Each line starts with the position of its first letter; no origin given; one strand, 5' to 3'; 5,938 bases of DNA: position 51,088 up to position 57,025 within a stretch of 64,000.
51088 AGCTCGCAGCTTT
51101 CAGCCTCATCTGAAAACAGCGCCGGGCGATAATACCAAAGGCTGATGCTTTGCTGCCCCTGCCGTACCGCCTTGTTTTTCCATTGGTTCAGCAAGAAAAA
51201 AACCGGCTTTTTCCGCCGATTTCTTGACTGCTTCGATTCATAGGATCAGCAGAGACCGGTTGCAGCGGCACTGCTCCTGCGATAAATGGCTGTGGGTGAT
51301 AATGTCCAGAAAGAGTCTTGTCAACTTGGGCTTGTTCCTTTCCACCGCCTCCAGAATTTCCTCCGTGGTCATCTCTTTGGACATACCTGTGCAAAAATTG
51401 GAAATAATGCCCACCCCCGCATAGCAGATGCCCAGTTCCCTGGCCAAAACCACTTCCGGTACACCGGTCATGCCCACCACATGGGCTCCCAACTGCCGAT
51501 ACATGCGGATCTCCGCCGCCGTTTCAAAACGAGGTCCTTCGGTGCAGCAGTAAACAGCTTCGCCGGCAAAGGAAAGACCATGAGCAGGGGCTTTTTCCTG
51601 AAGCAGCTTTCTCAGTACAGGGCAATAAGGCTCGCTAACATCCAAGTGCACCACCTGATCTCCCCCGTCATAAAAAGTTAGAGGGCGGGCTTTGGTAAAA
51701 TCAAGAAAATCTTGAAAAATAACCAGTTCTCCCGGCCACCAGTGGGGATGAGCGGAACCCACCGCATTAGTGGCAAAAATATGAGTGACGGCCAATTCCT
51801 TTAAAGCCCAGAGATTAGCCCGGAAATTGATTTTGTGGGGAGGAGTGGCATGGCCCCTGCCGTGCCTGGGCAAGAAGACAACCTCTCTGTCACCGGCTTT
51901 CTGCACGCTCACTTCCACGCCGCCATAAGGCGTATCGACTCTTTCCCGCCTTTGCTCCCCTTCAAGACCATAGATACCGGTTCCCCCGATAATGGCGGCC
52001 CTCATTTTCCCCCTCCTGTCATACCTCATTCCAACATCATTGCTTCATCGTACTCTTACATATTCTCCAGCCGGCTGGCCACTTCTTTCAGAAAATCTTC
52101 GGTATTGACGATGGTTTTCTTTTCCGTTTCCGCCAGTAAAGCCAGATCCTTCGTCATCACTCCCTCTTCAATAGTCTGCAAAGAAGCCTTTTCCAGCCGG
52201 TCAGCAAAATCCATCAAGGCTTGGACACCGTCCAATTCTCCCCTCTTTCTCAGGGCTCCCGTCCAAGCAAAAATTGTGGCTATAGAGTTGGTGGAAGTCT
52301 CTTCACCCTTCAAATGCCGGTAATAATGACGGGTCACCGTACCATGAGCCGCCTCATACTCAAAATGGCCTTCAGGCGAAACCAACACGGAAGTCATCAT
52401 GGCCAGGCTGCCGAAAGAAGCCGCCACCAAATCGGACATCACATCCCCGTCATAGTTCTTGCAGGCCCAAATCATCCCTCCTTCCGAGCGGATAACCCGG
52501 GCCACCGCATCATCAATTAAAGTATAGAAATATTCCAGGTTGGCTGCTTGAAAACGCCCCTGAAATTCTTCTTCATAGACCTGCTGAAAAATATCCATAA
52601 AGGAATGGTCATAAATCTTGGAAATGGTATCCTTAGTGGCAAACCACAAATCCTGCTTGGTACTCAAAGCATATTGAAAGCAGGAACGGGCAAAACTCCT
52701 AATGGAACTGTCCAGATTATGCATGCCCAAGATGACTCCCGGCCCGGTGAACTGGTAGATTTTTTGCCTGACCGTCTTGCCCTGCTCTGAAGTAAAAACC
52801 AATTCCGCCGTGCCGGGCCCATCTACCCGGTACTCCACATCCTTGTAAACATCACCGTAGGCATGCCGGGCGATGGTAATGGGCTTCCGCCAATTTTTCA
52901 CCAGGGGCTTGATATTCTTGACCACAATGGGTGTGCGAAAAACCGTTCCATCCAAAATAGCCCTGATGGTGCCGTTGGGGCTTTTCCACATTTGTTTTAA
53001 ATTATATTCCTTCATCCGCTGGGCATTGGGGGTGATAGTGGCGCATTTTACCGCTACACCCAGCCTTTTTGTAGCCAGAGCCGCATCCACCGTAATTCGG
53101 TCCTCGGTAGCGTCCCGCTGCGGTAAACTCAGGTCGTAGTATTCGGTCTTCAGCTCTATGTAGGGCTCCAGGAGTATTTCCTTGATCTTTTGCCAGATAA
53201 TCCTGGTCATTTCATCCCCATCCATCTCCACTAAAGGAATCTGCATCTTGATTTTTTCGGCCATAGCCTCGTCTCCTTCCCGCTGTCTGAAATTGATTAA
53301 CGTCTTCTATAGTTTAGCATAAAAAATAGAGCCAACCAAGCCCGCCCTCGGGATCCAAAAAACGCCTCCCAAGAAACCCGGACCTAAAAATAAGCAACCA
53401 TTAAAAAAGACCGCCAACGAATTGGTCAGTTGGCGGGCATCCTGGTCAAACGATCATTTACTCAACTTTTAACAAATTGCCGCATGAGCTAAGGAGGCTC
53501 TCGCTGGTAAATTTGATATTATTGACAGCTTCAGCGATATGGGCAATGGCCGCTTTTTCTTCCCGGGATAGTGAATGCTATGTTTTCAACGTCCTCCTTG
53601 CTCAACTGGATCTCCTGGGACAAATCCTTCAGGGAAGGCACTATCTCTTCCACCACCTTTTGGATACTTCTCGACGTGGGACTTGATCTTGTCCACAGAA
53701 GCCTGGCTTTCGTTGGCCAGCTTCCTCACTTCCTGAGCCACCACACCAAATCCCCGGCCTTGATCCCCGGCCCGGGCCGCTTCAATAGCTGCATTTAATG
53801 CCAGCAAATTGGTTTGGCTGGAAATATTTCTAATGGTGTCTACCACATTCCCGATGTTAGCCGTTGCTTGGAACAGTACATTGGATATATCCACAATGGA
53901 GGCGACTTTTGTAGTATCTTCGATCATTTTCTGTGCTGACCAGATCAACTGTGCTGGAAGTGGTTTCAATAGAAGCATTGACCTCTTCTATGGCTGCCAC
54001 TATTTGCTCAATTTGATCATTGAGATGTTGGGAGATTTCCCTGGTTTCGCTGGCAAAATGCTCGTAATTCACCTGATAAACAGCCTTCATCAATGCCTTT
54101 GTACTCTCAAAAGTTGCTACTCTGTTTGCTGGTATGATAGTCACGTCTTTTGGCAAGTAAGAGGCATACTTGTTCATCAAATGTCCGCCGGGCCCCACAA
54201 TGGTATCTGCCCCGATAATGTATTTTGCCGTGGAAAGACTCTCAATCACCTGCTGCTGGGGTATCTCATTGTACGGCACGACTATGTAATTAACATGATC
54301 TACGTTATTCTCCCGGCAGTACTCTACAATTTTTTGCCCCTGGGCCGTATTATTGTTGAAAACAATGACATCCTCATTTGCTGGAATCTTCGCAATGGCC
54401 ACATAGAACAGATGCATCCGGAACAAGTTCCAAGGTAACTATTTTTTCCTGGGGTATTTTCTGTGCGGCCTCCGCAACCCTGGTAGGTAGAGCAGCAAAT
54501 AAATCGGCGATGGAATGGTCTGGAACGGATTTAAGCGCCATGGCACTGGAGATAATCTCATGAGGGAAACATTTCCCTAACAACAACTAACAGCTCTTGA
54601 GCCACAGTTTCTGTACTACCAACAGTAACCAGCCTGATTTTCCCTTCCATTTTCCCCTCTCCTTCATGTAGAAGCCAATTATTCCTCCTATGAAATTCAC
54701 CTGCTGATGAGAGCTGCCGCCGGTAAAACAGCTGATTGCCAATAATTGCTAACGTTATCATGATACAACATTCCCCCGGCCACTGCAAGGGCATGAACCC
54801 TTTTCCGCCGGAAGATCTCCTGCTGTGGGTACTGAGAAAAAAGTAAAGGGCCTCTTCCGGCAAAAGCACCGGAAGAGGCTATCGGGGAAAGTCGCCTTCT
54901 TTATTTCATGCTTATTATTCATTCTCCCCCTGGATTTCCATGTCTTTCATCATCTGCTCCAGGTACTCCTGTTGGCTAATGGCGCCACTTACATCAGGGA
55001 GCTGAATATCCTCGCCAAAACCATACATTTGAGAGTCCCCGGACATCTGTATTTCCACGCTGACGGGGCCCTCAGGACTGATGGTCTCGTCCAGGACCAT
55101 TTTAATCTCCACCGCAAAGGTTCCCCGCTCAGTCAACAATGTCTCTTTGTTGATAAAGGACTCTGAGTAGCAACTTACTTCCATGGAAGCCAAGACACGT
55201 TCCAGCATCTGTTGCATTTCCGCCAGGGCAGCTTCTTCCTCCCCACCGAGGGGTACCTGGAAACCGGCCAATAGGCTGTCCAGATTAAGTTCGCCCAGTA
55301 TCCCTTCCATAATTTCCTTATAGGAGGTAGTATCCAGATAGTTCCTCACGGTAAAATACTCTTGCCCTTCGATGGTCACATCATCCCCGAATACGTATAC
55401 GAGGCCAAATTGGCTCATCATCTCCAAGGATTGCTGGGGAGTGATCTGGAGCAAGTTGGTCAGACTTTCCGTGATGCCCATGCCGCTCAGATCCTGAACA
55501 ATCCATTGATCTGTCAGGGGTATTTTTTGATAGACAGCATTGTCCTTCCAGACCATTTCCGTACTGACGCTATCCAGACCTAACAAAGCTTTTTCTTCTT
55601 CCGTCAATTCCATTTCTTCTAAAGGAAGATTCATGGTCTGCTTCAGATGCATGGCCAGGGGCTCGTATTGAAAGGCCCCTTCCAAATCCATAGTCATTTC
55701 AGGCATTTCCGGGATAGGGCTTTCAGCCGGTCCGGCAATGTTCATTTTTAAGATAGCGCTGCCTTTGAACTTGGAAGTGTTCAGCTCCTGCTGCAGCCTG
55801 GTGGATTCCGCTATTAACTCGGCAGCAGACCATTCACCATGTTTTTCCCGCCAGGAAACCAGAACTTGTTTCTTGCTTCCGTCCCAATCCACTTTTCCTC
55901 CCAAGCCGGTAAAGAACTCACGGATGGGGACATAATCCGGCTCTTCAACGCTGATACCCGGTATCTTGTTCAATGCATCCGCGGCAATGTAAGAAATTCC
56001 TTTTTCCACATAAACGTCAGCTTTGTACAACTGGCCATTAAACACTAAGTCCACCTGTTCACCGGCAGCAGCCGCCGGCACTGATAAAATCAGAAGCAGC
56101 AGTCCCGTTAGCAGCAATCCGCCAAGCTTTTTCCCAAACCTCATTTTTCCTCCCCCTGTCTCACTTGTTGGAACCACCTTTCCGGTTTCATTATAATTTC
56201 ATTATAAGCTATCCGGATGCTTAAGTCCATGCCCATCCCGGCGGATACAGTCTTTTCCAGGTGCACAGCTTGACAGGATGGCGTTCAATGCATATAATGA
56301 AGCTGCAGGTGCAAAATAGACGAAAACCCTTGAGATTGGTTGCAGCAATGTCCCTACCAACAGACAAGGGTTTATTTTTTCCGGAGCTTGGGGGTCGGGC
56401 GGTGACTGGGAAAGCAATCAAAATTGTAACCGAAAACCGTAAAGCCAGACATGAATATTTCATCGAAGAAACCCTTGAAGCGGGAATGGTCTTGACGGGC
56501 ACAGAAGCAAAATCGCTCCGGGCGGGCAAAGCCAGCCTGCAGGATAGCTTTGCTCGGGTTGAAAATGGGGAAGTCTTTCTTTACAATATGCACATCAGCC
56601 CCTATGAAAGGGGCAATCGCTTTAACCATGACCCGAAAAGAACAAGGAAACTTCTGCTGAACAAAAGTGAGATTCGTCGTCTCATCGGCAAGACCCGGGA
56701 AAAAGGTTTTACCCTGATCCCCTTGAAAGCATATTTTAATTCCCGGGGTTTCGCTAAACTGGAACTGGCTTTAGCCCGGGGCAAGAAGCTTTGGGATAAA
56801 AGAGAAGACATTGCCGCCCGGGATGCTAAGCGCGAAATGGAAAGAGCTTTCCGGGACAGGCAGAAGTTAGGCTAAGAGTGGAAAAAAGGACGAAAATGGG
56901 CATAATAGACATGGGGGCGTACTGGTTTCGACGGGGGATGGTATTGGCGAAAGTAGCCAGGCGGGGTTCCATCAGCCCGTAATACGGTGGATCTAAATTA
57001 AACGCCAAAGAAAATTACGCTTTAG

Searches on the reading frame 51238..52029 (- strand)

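Call 87: search_protein_families(library=pfam, proteins=[window:51238-52029:-], max_evalue=0.00001)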
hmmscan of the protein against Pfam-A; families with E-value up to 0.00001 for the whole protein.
window:51238-52029:- (263 aa): 1 family
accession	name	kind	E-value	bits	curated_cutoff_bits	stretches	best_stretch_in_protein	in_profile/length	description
PF01048.26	PNP_UDP_1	-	1.3e-45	156.1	25.1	1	11-244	2-232/233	Phosphorylase superfamily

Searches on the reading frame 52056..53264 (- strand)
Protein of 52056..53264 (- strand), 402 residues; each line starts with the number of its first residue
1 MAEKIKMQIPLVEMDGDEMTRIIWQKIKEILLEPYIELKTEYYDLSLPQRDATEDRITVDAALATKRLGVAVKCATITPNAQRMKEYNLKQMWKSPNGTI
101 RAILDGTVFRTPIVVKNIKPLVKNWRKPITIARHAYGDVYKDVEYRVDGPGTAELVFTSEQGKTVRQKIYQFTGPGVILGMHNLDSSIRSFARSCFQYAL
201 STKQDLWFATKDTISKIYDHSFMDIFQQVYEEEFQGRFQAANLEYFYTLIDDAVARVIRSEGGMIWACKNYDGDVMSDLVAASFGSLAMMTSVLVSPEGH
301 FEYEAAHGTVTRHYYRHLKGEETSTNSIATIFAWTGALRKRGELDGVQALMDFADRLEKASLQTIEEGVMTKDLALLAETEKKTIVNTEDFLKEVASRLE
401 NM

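Call 87: search_protein_families(library=pfam, proteins=[window:52056-53264:-], max_evalue=0.00001)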
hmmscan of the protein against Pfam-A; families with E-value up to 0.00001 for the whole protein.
window:52056-53264:- (402 aa): 1 family
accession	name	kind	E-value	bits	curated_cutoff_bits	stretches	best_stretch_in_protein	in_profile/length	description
PF00180.25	Iso_dh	-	2.4e-55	188.7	27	1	9-395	4-348/348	Isocitrate/isopropylmalate dehydrogenase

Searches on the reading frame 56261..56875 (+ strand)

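Call 87: search_protein_families(library=pfam, proteins=[window:56261-56875:+], max_evalue=0.00001)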
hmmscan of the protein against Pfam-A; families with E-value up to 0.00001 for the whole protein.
window:56261-56875:+ (204 aa): 1 family
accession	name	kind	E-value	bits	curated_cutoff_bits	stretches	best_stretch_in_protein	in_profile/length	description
PF01668.23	SmpB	-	1.7e-62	210.1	27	1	57-198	2-142/143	SmpB protein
